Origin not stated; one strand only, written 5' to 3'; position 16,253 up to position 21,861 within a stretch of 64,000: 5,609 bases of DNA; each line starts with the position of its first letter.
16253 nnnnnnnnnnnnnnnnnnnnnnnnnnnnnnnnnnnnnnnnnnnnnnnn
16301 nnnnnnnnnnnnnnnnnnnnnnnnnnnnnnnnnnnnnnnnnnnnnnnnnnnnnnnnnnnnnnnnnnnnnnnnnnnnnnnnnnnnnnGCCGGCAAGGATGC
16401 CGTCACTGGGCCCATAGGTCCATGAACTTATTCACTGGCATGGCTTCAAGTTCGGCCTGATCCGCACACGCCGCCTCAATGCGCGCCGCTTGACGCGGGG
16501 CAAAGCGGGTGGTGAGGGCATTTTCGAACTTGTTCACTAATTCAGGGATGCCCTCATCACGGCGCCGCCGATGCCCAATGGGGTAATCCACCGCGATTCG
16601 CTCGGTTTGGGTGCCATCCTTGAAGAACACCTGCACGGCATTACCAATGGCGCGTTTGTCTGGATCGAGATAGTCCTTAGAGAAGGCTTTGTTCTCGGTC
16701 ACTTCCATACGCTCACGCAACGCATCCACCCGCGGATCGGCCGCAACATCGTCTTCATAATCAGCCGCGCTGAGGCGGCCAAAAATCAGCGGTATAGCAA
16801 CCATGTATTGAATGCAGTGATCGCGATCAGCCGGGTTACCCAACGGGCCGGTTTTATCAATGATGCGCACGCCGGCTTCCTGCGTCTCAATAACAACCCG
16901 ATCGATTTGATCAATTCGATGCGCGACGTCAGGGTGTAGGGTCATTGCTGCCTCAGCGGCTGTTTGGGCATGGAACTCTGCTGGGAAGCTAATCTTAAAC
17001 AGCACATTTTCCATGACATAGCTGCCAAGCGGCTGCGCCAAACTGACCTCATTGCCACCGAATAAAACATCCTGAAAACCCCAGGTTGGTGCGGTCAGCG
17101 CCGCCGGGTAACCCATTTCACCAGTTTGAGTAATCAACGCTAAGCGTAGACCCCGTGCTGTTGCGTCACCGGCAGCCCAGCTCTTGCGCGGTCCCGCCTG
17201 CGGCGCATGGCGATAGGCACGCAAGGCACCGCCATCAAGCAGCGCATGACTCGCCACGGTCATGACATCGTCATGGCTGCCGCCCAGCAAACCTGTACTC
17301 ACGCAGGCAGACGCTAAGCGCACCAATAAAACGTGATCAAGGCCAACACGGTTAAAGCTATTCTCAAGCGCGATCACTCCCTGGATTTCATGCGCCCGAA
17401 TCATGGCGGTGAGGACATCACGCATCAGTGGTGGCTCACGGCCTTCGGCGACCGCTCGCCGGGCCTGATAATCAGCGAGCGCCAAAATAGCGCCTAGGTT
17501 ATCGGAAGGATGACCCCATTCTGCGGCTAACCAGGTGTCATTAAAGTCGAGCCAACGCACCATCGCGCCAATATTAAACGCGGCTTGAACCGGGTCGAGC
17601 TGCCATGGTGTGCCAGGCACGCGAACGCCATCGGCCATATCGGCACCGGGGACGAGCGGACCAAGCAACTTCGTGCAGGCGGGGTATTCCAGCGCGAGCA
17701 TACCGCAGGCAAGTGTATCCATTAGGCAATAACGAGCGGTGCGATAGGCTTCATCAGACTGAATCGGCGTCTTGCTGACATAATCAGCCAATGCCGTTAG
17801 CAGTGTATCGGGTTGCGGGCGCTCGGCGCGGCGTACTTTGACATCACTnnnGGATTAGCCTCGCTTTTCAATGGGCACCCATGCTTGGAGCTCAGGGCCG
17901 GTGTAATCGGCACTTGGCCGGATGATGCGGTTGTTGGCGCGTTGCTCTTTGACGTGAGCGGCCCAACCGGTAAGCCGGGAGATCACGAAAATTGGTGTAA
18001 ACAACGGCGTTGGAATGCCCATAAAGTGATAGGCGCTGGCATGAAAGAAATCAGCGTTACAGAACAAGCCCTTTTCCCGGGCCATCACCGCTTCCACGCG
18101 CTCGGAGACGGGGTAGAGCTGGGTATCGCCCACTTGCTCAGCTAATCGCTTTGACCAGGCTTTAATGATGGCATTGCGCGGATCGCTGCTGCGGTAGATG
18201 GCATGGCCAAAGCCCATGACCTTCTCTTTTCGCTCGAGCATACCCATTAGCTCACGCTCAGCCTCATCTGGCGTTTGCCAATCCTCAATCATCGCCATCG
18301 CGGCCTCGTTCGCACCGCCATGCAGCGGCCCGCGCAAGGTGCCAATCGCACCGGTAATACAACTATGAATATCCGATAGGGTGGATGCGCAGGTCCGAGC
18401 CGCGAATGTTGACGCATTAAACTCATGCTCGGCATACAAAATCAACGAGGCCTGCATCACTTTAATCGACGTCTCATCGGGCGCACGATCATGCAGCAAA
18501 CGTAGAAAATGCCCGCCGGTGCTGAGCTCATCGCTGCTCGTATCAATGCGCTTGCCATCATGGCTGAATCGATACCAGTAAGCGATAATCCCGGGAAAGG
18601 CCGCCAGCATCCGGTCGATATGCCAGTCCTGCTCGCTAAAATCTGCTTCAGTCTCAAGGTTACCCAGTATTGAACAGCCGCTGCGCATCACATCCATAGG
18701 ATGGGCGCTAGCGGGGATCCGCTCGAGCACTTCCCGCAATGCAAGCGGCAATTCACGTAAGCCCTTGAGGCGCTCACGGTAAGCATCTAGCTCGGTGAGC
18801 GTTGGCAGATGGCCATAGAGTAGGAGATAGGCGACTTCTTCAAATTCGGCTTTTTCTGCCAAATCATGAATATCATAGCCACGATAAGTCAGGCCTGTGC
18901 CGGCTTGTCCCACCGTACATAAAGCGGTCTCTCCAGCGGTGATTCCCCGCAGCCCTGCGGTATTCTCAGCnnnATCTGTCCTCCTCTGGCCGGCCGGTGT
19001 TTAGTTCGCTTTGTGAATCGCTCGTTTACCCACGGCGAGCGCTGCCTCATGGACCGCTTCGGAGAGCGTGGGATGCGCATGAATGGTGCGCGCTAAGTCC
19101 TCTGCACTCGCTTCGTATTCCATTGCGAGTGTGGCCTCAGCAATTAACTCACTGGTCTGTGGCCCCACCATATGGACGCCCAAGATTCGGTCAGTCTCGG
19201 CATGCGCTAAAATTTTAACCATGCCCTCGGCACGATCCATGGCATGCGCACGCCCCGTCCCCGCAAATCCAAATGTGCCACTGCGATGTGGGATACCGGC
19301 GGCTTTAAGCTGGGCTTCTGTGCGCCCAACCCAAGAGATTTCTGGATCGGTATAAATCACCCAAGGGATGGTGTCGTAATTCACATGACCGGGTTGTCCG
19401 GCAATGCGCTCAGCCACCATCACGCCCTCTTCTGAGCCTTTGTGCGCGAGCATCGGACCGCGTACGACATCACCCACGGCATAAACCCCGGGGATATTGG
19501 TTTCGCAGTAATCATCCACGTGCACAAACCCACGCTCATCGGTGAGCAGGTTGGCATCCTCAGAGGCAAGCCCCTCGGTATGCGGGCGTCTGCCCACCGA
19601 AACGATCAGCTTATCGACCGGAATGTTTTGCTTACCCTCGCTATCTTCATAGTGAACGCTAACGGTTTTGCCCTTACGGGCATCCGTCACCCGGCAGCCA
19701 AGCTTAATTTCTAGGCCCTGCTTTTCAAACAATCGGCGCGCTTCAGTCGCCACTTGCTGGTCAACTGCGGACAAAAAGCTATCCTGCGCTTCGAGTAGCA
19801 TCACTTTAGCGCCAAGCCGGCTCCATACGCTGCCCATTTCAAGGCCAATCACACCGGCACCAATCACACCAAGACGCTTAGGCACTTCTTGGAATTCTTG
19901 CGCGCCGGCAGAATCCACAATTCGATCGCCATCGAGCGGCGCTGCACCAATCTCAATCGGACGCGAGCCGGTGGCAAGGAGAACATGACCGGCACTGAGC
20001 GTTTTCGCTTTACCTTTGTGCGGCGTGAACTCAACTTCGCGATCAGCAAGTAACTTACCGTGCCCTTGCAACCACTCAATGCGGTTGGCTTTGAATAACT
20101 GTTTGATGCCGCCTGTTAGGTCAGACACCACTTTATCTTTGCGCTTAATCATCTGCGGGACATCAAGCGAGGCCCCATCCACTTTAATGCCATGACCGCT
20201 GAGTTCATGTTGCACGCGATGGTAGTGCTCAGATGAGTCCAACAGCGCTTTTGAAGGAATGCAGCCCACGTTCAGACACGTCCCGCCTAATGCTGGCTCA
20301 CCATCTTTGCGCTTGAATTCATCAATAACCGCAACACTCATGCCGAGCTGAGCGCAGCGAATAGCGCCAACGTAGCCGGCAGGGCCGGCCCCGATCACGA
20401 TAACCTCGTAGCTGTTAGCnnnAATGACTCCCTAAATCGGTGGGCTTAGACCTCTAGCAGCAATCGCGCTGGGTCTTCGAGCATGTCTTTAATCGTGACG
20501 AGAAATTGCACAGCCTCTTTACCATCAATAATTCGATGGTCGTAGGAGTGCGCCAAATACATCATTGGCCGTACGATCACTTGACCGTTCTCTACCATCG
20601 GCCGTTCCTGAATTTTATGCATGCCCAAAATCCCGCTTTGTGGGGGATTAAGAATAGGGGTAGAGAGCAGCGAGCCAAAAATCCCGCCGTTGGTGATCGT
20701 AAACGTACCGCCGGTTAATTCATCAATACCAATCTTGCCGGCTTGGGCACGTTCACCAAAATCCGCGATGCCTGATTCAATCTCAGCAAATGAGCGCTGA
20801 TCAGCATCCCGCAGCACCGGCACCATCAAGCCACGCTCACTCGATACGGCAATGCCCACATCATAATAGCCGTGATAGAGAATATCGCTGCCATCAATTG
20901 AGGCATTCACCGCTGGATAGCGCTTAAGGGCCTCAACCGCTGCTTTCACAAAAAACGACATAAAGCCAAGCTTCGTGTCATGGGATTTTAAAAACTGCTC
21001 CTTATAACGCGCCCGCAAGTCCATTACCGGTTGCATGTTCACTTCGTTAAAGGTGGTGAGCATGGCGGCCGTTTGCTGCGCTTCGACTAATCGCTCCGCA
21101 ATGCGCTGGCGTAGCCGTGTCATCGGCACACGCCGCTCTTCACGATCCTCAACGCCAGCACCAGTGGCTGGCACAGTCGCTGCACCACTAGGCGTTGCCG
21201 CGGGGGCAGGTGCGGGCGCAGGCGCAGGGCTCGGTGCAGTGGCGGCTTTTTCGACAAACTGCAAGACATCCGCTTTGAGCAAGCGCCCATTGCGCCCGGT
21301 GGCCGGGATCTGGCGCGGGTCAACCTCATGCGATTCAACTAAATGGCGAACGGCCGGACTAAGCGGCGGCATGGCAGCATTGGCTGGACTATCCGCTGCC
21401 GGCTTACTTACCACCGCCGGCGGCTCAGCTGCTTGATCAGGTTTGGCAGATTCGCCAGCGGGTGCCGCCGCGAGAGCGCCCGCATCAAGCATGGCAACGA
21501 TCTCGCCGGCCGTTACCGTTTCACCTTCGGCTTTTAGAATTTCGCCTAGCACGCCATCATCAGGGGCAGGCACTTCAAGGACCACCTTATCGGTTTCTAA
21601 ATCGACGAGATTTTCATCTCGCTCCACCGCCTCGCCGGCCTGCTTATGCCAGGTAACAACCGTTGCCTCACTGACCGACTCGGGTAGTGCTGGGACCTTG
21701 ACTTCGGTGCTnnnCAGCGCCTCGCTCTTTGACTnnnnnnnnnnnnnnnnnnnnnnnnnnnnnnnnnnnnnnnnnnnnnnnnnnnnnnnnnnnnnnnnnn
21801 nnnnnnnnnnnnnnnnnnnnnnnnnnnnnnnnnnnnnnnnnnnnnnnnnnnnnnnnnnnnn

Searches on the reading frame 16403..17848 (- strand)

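Call 63: search_protein_families(library=pfam, max_evalue=0.00001, proteins=[window:16403-17848:-])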
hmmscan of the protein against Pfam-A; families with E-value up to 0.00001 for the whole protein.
window:16403-17848:- (481 aa): 2 families
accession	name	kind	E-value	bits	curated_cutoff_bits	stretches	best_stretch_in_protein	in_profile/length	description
PF03972.19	MmgE_PrpD_N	-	1.3e-82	277.1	32.1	1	19-269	2-242/244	MmgE/PrpD N-terminal domain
PF19305.4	MmgE_PrpD_C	-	5.4e-60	202.6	32.1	1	288-461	1-170/173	MmgE/PrpD C-terminal domain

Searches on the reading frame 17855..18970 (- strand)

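Call 63: search_protein_families(library=pfam, max_evalue=0.00001, proteins=[window:17855-18970:-])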
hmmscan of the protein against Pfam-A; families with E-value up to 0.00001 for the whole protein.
window:17855-18970:- (371 aa): 1 family
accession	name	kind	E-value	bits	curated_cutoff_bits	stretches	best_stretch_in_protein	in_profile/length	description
PF00285.26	Citrate_synt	-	5.3e-126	420.9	27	1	6-353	1-357/357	Citrate synthase, C-terminal domain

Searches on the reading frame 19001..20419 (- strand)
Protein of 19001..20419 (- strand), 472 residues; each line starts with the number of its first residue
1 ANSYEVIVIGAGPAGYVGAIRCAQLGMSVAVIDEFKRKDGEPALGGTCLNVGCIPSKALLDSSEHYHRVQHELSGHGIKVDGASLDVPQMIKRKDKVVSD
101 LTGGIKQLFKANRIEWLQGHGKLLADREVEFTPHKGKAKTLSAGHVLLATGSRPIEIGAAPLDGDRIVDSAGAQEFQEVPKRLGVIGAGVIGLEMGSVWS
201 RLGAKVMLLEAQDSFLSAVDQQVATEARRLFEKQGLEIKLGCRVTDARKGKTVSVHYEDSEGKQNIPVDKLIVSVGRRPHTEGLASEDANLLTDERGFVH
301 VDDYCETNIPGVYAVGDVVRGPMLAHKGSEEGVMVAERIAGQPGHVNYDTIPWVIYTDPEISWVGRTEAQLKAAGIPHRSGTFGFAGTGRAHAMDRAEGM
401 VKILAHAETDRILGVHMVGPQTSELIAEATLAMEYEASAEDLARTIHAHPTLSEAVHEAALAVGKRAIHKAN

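Call 63: search_protein_families(library=pfam, max_evalue=0.00001, proteins=[window:19001-20419:-])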
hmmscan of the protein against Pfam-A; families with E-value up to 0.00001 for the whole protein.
window:19001-20419:- (472 aa): 11 families
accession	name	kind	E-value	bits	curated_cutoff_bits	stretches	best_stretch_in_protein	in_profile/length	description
PF07992.20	Pyr_redox_2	-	8.7e-73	245.7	26.1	1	4-332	1-291/291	Pyridine nucleotide-disulphide oxidoreductase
PF02852.28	Pyr_redox_dim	-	8e-40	135.9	25.3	1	351-460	1-110/110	Pyridine nucleotide-disulphide oxidoreductase, dimerisation domain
PF00070.33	Pyr_redox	-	1.3e-18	67.7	22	1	182-258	1-80/82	Pyridine nucleotide-disulphide oxidoreductase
PF13738.12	Pyr_redox_3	-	4.2e-09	36.5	30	0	138-316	120-305/305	Pyridine nucleotide-disulphide oxidoreductase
PF03486.20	HI0933_like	-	8e-09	35.7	50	0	5-37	2-34/244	HI0933-like protein Rossmann domain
PF00890.30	FAD_binding_2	-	1.1e-08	35.1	20.4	1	6-46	2-42/414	FAD binding domain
PF01134.28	GIDA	-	2.8e-08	33.7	22.1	1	5-70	1-57/391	Glucose inhibited division protein A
PF01262.27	AlaDh_PNT_C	-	1.6e-07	31.4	23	0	181-232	29-80/214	Alanine dehydrogenase/PNT, C-terminal domain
PF01266.30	DAO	-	1.2e-06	28.7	27.9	0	6-35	2-31/353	FAD dependent oxidoreductase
PF13450.12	NAD_binding_8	-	3.5e-06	27.6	21.9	0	8-33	1-26/68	NAD(P)-binding Rossmann-like domain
PF02737.24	3HCDH_N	-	5.9e-06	26.8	22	0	183-236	2-55/180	3-hydroxyacyl-CoA dehydrogenase, NAD binding domain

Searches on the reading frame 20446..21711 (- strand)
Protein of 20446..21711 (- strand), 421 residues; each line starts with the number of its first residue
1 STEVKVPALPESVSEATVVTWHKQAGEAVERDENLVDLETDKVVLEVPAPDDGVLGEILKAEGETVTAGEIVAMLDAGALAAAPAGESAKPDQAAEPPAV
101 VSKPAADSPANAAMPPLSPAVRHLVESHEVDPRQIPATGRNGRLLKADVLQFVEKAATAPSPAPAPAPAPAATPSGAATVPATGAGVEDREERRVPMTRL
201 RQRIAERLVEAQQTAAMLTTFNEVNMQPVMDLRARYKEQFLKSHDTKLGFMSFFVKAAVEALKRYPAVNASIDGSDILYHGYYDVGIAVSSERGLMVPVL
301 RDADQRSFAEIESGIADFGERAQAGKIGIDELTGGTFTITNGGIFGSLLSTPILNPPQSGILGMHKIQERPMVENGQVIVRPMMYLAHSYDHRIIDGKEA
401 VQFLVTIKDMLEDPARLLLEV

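Call 63: search_protein_families(library=pfam, max_evalue=0.00001, proteins=[window:20446-21711:-])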
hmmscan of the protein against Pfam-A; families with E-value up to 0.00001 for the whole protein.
window:20446-21711:- (421 aa): 3 families
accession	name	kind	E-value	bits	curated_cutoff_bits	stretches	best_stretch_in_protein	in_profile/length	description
PF00198.28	2-oxoacid_dh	-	4.6e-85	285.2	23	1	191-419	3-232/232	2-oxoacid dehydrogenases acyltransferase (catalytic domain)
PF00364.28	Biotin_lipoyl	-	8.5e-18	64.4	22.1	1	3-75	2-73/73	Biotin-requiring enzyme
PF02817.22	E3_binding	-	1.7e-10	41.4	23.7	1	116-150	2-36/36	e3 binding domain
